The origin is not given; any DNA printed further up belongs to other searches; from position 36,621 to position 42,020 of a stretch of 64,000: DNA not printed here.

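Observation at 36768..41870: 1700-aa protein joining two different GT-C glycosyltransferase modules, the second split by a ~430-aa repeat-rich insert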

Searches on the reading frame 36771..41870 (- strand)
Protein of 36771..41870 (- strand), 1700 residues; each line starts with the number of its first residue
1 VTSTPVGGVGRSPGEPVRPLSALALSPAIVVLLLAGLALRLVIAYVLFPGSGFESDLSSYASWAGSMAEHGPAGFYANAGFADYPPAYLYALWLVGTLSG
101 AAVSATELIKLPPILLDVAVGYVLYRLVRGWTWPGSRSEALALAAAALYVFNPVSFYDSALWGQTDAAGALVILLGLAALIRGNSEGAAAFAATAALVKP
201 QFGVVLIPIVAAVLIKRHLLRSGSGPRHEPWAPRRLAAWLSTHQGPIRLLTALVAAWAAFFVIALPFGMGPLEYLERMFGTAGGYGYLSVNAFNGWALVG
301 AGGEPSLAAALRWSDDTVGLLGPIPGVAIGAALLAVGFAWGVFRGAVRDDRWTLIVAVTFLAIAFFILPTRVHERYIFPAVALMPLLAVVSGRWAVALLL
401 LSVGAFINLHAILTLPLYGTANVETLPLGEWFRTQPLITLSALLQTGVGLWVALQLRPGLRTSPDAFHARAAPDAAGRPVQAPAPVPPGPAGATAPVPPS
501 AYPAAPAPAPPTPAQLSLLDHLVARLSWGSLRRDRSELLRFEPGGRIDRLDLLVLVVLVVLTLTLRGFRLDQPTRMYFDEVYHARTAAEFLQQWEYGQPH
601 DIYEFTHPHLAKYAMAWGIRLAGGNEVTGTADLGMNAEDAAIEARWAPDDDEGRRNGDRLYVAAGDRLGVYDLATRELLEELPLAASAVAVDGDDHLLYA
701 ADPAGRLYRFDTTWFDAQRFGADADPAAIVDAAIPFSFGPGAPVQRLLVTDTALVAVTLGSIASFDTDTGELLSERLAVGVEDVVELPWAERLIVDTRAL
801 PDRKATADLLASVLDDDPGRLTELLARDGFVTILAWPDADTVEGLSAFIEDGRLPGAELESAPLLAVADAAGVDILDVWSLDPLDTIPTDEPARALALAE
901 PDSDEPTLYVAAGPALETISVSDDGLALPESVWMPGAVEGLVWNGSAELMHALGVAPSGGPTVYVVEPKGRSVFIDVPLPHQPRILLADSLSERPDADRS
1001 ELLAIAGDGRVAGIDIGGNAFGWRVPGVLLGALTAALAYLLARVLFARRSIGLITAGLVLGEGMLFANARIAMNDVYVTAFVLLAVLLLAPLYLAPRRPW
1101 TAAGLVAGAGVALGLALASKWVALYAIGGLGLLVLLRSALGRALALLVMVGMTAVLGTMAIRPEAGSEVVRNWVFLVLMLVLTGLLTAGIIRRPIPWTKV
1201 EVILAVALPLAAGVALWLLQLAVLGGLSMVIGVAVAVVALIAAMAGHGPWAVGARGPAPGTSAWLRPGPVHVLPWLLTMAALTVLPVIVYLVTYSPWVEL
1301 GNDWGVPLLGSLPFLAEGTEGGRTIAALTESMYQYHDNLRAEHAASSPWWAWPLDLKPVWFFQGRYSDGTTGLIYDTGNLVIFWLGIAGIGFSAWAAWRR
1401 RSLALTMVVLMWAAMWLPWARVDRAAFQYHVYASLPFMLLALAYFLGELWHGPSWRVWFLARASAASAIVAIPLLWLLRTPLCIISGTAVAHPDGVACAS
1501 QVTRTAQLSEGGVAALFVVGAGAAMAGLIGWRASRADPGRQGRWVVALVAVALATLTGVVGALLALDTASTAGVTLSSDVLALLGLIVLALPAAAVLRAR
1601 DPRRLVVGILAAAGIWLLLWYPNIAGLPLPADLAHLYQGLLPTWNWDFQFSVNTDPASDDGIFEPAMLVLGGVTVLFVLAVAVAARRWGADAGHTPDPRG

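Call 4: search_protein_families(library=pfam, proteins=[window:36771-41870:-], max_evalue=1)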
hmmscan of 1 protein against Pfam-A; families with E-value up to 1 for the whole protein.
window:36771-41870:- (1700 aa): 2 families
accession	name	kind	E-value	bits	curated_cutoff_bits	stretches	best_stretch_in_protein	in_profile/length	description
PF02366.24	PMT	-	3e-14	53.6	22.7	2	1018-1137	80-199/245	Dolichyl-phosphate-mannose-protein mannosyltransferase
PF16192.10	PMT_4TMC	-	6.9e-10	39.2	32.4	1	1327-1479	7-179/202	C-terminal four TMM region of protein-O-mannosyltransferase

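Call 5: search_protein_families(library=ncbifam, proteins=[window:36771-41870:-], max_evalue=1)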
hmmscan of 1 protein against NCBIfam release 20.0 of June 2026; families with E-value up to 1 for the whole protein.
window:36771-41870:- (1700 aa): 1 family
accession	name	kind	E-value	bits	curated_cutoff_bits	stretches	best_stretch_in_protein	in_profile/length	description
NF058602.1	PrMnsylTfPmt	equivalog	3.3e-05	22.9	800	3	1324-1453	330-469/530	protein O-mannosyltransferase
